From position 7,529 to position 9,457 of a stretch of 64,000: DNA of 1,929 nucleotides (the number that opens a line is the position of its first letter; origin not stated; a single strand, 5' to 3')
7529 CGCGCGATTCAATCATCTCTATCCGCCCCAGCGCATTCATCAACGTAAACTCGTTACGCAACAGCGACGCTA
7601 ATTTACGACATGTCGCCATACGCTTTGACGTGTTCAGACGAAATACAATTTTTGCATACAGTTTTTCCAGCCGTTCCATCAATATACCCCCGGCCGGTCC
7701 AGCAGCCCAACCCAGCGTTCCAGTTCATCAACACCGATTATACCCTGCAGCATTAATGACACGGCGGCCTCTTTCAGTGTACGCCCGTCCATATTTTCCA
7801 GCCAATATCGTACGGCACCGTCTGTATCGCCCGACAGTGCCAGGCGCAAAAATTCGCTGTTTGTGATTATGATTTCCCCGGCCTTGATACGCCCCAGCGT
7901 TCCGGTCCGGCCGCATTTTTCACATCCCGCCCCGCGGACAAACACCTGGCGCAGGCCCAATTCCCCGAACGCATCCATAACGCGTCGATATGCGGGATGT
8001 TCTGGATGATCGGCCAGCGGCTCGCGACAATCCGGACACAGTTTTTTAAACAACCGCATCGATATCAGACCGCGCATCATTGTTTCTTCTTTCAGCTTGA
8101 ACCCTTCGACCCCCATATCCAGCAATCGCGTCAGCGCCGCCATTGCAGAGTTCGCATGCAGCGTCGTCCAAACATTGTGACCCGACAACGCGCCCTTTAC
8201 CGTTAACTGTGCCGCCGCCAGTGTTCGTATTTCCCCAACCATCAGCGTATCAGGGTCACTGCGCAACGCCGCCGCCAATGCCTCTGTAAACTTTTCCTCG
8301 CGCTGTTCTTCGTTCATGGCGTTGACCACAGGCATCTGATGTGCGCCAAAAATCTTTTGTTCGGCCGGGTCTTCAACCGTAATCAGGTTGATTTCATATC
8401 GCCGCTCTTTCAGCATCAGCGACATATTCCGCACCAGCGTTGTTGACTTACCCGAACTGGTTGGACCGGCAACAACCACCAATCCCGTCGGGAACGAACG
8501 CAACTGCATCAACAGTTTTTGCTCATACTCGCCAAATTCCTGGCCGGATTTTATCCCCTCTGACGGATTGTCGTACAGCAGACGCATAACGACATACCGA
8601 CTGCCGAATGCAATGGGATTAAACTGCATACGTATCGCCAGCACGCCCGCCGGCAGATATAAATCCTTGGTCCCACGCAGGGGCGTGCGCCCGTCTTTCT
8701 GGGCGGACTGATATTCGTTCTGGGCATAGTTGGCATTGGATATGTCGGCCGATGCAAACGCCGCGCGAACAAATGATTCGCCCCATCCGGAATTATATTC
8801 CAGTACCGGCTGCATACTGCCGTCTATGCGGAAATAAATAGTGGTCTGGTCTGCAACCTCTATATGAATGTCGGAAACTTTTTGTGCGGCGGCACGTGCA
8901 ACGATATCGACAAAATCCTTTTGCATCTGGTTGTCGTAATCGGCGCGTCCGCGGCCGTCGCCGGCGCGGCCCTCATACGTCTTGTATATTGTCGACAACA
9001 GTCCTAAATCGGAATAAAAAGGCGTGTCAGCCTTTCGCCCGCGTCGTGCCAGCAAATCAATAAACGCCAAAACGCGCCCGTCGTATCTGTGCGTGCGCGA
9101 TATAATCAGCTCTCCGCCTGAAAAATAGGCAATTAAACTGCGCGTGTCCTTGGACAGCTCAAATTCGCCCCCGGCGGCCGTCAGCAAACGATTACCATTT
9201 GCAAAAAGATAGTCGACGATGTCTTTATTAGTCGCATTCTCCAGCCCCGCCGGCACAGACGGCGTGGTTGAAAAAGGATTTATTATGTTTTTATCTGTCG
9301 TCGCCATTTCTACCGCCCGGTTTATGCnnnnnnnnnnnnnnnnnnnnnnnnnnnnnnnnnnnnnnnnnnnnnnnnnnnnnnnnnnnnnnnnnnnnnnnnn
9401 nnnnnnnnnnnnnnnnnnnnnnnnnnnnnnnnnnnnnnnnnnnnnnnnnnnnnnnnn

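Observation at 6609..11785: Minimal type IVb-pilus-like assembly core inserted downstream of lpxC, without pilin, peptidase or secretin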

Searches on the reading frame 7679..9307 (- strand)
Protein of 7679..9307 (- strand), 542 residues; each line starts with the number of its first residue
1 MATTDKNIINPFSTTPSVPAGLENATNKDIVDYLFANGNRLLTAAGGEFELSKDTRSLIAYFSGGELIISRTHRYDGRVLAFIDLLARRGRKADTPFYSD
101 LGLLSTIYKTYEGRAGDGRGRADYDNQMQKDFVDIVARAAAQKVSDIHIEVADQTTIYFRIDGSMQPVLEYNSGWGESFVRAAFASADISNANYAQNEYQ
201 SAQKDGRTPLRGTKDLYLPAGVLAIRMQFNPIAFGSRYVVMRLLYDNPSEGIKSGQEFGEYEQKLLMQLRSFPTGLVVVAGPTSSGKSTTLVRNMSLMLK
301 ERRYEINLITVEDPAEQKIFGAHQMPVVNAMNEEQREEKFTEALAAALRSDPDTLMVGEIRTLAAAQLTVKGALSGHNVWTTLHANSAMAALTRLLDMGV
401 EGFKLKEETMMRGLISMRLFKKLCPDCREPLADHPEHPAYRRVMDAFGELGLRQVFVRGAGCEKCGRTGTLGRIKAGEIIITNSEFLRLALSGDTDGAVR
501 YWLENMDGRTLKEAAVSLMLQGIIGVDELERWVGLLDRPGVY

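Call 3: search_protein_families(library=pfam, proteins=[window:7679-9307:-], max_evalue=1)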
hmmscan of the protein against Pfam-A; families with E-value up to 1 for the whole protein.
window:7679-9307:- (542 aa): 8 families
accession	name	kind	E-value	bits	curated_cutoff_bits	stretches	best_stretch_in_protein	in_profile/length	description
PF00437.27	T2SSE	-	1.5e-62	211.8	24.9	1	127-531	7-370/370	Type II/IV secretion system protein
PF25199.1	nSTAND_NTPase5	-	0.067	13.5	34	1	273-312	40-79/145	Novel STAND NTPase 5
PF13173.12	AAA_14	-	0.081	13.4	27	1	276-334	4-57/129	AAA domain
PF13191.12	AAA_16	-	0.11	13.5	32.6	1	268-334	18-85/167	AAA ATPase domain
PF00265.24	TK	-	0.15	12.4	20.6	1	276-359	3-85/176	Thymidine kinase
PF03029.23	ATP_bind_1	-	0.19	12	27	1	279-338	1-58/240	Conserved hypothetical ATP binding protein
PF13555.12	AAA_29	-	0.19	12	27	1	273-307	21-55/61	P-loop containing region of AAA domain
PF13401.12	AAA_22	-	0.2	12.4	27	1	274-360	5-93/130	AAA domain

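Call 4: search_protein_families(library=ncbifam, proteins=[window:7679-9307:-], max_evalue=1)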
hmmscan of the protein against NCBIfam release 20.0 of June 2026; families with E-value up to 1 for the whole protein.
window:7679-9307:- (542 aa): 18 families
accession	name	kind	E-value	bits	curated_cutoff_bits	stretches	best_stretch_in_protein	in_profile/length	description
TIGR02533.1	type_II_gspE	equivalog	1.8e-65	221.5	630.25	1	135-531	116-484/486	type II secretion system ATPase GspE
TIGR02538.1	type_IV_pilB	equivalog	1.1e-55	189.4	675.65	1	129-531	182-560/564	type IV-A pilus assembly ATPase PilB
NF053534.1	T4PilAsmATPsTfpB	equivalog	1.4e-52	178.9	850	1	123-531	195-580/584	type IV pilus assembly ATPase TfpB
NF007755.0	PRK10436.1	equivalog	3.7e-50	170.9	617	1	132-535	89-461/465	type II secretion system protein GspE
NF041000.1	ATPase_ComGA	equivalog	2e-40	138.5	300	1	134-420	2-265/267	competence type IV pilus ATPase ComGA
TIGR01420.1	pilT_fam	subfamily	2e-32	112.8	319.1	1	133-419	3-259/343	PilT/PilU family type 4a pilus ATPase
TIGR02525.1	plasmid_TraJ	equivalog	3.5e-17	62.4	368.3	1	274-399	149-273/372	plasmid transfer ATPase TraJ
TIGR02788.1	VirB11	equivalog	1.9e-14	53.4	249.95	1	277-413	147-283/308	P-type DNA transfer ATPase VirB11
NF058587.1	archaellum_moto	equivalog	2.4e-13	49.7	550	1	277-395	278-393/527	archaellum flagellar ATPase motor FlaI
TIGR02524.1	dot_icm_DotB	equivalog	8.5e-12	44.9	463.3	1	274-397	134-258/358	Dot/Icm type IV secretion system ATPase DotB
TIGR02782.1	TrbB_P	equivalog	1.2e-11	44.4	304.55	1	277-404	139-261/303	P-type conjugative transfer ATPase TrbB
TIGR03819.1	heli_sec_ATPase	hypoth_equivalog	2e-10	40.4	373.15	1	262-402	167-304/340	TadA family conjugal transfer-associated ATPase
NF010407.0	PRK13833.1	subfamily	2.5e-09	37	499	1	277-401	147-265/323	conjugal transfer protein TrbB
NF010469.0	PRK13894.1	subfamily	2.1e-08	33.9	508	1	277-396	152-265/320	conjugal transfer ATPase TrbB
NF053672.1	bindosome_BasE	exception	6.4e-08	31.8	1000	1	278-397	274-390/512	bindosome assembly system ATPase subunit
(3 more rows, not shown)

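Call 7: find_encoding_contigs(protein=window:7679-9307:-, flank=10000, max_places=6)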
Protein window:7679-9307:- (542 aa): 22 contigs read that carry it; 6 places shown.
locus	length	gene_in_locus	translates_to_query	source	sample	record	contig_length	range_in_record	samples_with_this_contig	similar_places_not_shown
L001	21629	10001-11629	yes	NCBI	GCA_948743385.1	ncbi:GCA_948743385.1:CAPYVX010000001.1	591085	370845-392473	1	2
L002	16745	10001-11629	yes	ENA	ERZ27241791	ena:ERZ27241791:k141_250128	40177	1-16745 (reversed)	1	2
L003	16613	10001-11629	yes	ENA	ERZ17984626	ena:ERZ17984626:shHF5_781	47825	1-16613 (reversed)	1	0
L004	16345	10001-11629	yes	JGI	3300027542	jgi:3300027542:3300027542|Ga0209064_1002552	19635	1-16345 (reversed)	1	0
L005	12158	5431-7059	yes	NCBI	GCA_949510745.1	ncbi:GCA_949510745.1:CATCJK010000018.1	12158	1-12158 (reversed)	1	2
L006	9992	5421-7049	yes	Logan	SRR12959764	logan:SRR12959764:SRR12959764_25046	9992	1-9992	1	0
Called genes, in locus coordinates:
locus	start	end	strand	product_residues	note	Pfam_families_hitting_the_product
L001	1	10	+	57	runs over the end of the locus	-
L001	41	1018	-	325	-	-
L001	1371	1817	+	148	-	-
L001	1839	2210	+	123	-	-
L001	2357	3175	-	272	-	-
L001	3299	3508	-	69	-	PF12728:HTH_17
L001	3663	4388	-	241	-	-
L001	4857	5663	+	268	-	PF04028:DUF374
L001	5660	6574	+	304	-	PF02606:LpxK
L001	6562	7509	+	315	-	PF03331:LpxC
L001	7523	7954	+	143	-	-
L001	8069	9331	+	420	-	PF06864:PAP_PilO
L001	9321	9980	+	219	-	-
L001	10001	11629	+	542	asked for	PF00437:T2SSE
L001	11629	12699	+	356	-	PF00482:T2SSF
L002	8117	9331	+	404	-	PF06864:PAP_PilO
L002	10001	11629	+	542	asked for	PF00437:T2SSE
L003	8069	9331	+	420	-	PF06864:PAP_PilO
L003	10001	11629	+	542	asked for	PF00437:T2SSE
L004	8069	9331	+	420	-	PF06864:PAP_PilO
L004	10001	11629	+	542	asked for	PF00437:T2SSE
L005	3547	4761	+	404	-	PF06864:PAP_PilO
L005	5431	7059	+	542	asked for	PF00437:T2SSE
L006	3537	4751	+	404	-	PF06864:PAP_PilO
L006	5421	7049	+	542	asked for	PF00437:T2SSE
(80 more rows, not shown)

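Call 30: search_dna_similar(query=window:7679-9307:-, collection=plasmids, mode=protein, max_rows=30, rows=spread)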
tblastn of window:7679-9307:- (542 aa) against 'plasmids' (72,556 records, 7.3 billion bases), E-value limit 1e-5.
Records with a match: 4386; places in all: 5567; records where one place covers at least 80% of the query: 128.
Best place of each record, by identity: <60% 4386.
By first word of the organism name: Escherichia 2211; Salmonella 521; Pseudomonas 239; Acinetobacter 162; Shigella 142; Vibrio 138; Ralstonia 122; Serratia 99; Burkholderia 85; Klebsiella 78; and 161 more.
By predicted mobility (MOB-suite, as given by PLSDB): conjugative 2751; non-mobilizable 1021; mobilizable 614.
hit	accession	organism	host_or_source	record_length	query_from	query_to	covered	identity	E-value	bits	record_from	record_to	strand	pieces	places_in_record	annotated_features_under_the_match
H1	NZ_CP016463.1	Bosea sp. RAC05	Microbial isolate,Algal phycosphere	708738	16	537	96%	36.8%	4e-90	310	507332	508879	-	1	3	ATPase, T2SS/T4P/T4SS family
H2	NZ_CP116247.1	Nitratidesulfovibrio vulgaris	swine finishing facility waste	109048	129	537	75%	30.9%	3e-44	176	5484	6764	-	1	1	ATPase, T2SS/T4P/T4SS family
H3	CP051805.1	Escherichia coli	cattle,feces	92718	135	509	69%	32.3%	3e-39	160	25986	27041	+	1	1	gspE: type II secretion system ATPase GspE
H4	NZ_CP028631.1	Escherichia coli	cattle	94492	135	509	69%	32.3%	3e-39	160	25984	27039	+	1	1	gspE: type II secretion system ATPase GspE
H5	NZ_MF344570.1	Pseudomonas aeruginosa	-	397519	134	540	75%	29.6%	1e-24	116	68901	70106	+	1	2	ATPase, T2SS/T4P/T4SS family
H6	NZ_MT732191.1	Pseudomonas aeruginosa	-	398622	134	540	75%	29.2%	1e-23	113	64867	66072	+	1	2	ATPase, T2SS/T4P/T4SS family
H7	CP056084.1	Ralstonia solanacearum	cell clture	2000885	145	531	71%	30.4%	5e-29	130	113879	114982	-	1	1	type II/IV secretion system protein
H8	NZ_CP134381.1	Escherichia coli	Homo sapiens,feces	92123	145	535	72%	30.0%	1e-37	155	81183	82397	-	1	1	ATPase, T2SS/T4P/T4SS family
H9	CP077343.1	Escherichia coli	-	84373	145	535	72%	30.0%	1e-37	155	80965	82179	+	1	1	tadA: Flp pilus assembly complex ATPase component TadA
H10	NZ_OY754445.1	Escherichia coli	broiler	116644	145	535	72%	30.0%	1e-37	155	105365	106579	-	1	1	ATPase, T2SS/T4P/T4SS family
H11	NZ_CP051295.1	Ralstonia solanacearum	Plantain,cell culture,stem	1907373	145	531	71%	30.2%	2e-28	128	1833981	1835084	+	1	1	none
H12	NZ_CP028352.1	Pantoea vagans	Homo sapiens,blood sample,blood,blood ...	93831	126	510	71%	30.1%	4e-33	142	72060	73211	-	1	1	ATPase, T2SS/T4P/T4SS family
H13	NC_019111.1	Salmonella enterica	-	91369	145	535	72%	29.5%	2e-37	155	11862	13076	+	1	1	ATPase, T2SS/T4P/T4SS family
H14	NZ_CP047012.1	Escherichia coli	swine,whole organism,heart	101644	145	535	72%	29.5%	2e-37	155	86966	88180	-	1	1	ATPase, T2SS/T4P/T4SS family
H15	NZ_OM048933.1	Salmonella enterica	-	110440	145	535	72%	29.5%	2e-37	155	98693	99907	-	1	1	ATPase, T2SS/T4P/T4SS family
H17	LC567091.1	Escherichia coli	-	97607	145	535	72%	29.5%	3e-37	154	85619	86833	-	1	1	pilQ: PilQ type IV pilus ATPase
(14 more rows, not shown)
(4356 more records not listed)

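Call 31: get_annotated_region(hit=H1, flank=12000)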
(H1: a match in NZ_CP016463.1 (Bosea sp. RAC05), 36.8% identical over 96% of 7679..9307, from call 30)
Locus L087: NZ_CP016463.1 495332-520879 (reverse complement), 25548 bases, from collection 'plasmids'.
description: Bosea sp. RAC05 plasmid pBSY19_1, complete sequence
organism: Bosea sp. RAC05 (NCBI taxid 1842539)
taxonomy: Bacteria; Pseudomonadota; Alphaproteobacteria; Hyphomicrobiales; Boseaceae; Bosea; Bosea sp. RAC05
host: -; source: Microbial isolate,Algal phycosphere; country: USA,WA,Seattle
typing (MOB-suite, as given by PLSDB): non-mobilizable
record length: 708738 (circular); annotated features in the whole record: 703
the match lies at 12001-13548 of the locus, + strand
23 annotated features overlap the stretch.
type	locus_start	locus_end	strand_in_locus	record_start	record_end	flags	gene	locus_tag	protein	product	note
CDS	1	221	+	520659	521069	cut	-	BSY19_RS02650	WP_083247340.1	helix-turn-helix transcriptional regulator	-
CDS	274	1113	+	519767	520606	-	-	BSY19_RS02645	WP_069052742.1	thermonuclease family protein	-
CDS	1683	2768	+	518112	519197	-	-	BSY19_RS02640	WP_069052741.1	replication initiation protein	GO:0006270 - DNA replication initiation [Evidence IEA]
CDS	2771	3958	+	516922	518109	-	-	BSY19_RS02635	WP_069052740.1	hypothetical protein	-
CDS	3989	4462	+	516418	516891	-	-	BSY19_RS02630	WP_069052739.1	hypothetical protein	-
CDS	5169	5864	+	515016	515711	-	-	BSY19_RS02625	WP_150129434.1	hypothetical protein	-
CDS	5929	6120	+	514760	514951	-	-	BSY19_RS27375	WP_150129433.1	hypothetical protein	-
CDS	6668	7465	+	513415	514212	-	-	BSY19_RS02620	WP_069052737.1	toxin co-regulated pilus biosynthesis Q family protein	-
CDS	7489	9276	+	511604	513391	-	-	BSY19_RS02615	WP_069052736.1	secretin N-terminal domain-containing protein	GO:0009297 - pilus assembly [Evidence IEA]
CDS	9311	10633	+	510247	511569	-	pilO2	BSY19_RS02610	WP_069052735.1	type 4b pilus protein PilO2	-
CDS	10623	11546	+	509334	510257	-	-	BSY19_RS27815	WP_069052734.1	hypothetical protein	-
CDS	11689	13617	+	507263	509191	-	-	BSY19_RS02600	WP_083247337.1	ATPase, T2SS/T4P/T4SS family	-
CDS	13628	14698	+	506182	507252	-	-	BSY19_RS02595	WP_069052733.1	type II secretion system F family protein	-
CDS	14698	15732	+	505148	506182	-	-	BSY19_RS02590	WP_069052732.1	ATPase, T2SS/T4P/T4SS family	-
CDS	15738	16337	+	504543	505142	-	-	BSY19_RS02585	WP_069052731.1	hypothetical protein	-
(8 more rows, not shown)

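Call 49: search_solved_structures(query=window:7679-9307:-, max_evalue=1e-10)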
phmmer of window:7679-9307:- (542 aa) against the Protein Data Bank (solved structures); distinct sequences matched with E-value up to 1e-10: 24.
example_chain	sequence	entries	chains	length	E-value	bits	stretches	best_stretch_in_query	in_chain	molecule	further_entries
8dze_A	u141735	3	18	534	3.5e-81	276.6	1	35-526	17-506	BfpD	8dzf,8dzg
1p9r_A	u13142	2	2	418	1.8e-46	162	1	136-530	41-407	General secretion pathway protein E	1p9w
4kss_A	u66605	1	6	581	5.1e-46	160.5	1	136-530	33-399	Type II secretion system protein E, hemolysin-coregulated protein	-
4ksr_A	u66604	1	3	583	5.2e-46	160.5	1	136-530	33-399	Type II secretion system protein E, Hemolysin-coregulated protein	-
4pht_A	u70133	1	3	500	2.4e-45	158.3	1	136-531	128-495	General secretory pathway protein E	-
5oiu_A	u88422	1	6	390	2.5e-43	151.7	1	128-529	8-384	Type IV pilus assembly protein PilF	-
5it5_F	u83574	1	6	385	5.3e-43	150.6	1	129-529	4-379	ATP binding motif-containing protein PilF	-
6ejf_A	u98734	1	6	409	6e-43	150.4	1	129-529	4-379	Type IV pilus assembly protein PilF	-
6f8l_G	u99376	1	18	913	1.3e-42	149.3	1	123-529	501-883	Type IV pilus assembly protein PilF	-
5tsg_B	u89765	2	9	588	2.1e-37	132.1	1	134-531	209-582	Type IV pilus biogenesis ATPase PilB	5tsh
5zfr_A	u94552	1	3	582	3.2e-37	131.5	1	134-531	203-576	Type IV pilus biogenesis ATPase PilB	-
6olj_C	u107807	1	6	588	8.8e-37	130.1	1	134-531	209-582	Type IV pilus biogenesis ATPase PilB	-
3jc8_Ba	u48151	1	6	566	2e-35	125.6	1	133-526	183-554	Type IV-A pilus assembly ATPase PilB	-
2ewv_A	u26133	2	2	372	1.6e-23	86.3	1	266-423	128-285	twitching motility protein PilT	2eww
2eyu_A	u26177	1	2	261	1.7e-23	86.2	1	268-423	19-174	twitching motility protein PilT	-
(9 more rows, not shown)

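Call 71: get_annotated_region(hit=H17, flank=7000)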
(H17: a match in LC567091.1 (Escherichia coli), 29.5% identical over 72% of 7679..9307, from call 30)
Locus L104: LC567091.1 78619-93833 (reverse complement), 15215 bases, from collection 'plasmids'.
description: Escherichia coli S110 plasmid pCH110 DNA, complete sequence
organism: Escherichia coli (NCBI taxid 562)
taxonomy: Bacteria; Pseudomonadota; Gammaproteobacteria; Enterobacterales; Enterobacteriaceae; Escherichia; Escherichia coli
host: -; source: -; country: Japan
typing (MOB-suite, as given by PLSDB): conjugative; replicon IncI-gamma/K1; relaxase MOBP; mating-pair formation MPF_I
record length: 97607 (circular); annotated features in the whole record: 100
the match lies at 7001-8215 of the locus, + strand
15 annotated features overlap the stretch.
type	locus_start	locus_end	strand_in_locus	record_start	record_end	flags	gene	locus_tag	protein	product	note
CDS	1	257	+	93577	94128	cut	-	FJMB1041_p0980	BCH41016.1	hypothetical protein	-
CDS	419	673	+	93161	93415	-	pilI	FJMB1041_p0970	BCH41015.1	PilI type IV pilus biogenesis protein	-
CDS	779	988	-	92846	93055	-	-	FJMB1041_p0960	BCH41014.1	hypothetical protein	-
CDS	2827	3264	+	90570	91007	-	pilM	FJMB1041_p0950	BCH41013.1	PilM type IV pilus biogenesis protein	-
CDS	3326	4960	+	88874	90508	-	pilN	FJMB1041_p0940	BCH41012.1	PilN type IV pilus secretin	-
CDS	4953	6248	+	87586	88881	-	pilO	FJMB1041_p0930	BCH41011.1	PilO type IV pilus biogenesis protein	-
CDS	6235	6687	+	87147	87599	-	pilP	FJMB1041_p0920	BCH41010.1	PilP type IV pilus biogenesis protein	-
CDS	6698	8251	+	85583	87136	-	pilQ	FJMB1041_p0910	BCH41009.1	PilQ type IV pilus ATPase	-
CDS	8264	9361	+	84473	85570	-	pilR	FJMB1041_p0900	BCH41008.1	PilR integral membrane protein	-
CDS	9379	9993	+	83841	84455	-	pilS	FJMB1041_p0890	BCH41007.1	PilS typeIV prepilin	-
CDS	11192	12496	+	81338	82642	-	pilVA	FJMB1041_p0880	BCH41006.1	PilVA typeIV preadhesin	-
CDS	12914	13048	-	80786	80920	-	-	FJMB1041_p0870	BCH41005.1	hypothetical protein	-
CDS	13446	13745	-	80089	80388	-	-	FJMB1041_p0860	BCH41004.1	hypothetical protein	-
CDS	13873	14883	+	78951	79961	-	rci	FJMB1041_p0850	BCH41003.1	shufflon-specific DNA reconbinase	-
CDS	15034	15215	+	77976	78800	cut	traE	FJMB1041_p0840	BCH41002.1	hypothetical protein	-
